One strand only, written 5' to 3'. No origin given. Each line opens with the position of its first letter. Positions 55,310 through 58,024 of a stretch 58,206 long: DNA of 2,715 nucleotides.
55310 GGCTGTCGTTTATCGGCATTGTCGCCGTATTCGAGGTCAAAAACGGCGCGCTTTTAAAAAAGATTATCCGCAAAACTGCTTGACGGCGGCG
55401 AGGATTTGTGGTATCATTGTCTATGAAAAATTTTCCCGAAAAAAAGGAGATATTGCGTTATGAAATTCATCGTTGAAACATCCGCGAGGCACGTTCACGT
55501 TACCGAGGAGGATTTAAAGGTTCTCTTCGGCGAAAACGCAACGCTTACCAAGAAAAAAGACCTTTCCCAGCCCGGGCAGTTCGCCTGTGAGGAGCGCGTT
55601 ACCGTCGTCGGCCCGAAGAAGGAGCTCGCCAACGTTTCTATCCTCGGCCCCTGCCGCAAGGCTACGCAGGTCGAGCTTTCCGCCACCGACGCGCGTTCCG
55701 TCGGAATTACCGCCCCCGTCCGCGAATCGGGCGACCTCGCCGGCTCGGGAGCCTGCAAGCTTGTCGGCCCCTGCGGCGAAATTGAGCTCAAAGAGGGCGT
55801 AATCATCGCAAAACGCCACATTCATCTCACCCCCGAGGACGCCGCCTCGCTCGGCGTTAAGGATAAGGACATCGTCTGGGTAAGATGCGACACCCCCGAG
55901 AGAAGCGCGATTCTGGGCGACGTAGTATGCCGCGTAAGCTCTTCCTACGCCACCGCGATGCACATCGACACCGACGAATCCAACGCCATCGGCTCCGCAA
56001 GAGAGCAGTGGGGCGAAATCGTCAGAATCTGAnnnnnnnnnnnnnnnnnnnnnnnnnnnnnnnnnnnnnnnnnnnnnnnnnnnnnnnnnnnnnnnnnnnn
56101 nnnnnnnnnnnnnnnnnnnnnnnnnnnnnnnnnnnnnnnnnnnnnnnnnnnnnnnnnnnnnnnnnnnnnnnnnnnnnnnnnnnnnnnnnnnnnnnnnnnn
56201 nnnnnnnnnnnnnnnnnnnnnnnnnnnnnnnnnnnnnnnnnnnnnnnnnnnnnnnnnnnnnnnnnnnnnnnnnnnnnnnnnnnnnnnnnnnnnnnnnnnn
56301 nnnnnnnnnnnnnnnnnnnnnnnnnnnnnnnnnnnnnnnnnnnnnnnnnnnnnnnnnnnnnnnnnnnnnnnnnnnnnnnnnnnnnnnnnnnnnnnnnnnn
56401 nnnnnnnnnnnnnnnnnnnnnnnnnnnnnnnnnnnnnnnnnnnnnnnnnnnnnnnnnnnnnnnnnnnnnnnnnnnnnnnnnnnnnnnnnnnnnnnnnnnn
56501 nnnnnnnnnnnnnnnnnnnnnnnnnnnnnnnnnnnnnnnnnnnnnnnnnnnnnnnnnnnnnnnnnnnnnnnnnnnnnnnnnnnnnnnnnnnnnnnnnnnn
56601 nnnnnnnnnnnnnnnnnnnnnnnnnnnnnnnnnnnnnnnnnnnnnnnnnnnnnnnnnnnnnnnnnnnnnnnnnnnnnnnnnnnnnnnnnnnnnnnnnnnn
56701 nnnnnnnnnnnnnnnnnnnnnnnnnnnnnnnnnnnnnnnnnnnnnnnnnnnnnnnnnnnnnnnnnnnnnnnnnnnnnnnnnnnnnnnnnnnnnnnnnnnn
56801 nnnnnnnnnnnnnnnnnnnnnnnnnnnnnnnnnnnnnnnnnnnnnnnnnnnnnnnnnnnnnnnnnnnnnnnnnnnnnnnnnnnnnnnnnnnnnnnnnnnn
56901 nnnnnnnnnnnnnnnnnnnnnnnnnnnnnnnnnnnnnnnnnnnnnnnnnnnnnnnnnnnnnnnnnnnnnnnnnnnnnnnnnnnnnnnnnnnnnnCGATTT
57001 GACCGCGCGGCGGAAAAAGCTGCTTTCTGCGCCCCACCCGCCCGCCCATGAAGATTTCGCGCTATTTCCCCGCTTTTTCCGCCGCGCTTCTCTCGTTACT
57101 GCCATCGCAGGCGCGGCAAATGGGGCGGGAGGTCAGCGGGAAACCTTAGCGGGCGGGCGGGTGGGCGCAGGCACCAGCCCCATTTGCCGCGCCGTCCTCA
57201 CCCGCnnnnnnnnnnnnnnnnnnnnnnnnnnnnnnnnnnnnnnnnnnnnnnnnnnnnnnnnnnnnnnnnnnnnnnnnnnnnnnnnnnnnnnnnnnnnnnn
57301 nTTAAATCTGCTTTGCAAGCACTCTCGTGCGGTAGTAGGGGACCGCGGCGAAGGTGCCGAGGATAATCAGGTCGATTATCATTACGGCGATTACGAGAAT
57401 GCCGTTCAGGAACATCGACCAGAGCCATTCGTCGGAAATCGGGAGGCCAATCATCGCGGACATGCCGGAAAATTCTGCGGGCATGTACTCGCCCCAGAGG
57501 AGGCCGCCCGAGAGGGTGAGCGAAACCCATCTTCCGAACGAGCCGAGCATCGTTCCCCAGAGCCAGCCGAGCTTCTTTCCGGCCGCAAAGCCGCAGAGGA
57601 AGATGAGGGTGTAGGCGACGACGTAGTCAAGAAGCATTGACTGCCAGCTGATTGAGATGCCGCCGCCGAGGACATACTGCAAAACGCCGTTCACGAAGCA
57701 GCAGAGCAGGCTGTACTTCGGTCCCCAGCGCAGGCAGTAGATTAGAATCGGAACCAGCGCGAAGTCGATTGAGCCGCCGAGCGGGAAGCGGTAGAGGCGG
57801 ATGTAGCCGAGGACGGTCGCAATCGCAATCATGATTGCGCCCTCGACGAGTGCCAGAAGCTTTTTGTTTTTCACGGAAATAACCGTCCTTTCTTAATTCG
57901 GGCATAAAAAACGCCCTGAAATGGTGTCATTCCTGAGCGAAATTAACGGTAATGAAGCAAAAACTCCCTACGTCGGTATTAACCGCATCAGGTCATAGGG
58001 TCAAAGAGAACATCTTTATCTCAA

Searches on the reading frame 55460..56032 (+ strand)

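Call 66: search_protein_families(library=pfam, proteins=[window:55460-56032:+])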
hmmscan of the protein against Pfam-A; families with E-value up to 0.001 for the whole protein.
window:55460-56032:+ (190 aa): 2 families
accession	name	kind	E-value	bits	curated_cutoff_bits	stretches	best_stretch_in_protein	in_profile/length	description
PF06130.18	PTAC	-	3.3e-80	268.5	25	1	5-178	2-174/176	Phosphate propanoyltransferase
PF01568.27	Molydop_binding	-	0.0005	20.5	26.8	0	120-143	31-54/110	Molydopterin dinucleotide binding domain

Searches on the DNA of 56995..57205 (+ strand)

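Call 58: search_dna_similar(query=window:56995-57205:+, collection=plasmids, mode=distant, max_evalue=0.01, max_rows=15)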
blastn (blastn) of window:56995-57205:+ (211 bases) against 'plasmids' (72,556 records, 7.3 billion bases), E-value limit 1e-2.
No match.

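Call 59: search_dna_similar(query=window:56995-57205:+, collection=phages, mode=distant, max_evalue=0.01, max_rows=15)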
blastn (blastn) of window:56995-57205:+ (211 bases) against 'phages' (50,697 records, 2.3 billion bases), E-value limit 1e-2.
No match.

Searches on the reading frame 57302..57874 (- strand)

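Call 66: search_protein_families(library=pfam, proteins=[window:57302-57874:-])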
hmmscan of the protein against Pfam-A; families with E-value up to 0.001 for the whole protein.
window:57302-57874:- (190 aa): 2 families
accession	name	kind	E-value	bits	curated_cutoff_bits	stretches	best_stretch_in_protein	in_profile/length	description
PF09515.15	Thia_YuaJ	-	4.8e-27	95.6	25.8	1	9-175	1-168/177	Thiamine transporter protein (Thia_YuaJ)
PF12822.12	ECF_trnsprt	-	7.9e-08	32.9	30.7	1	9-162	3-166/169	ECF transporter, substrate-specific component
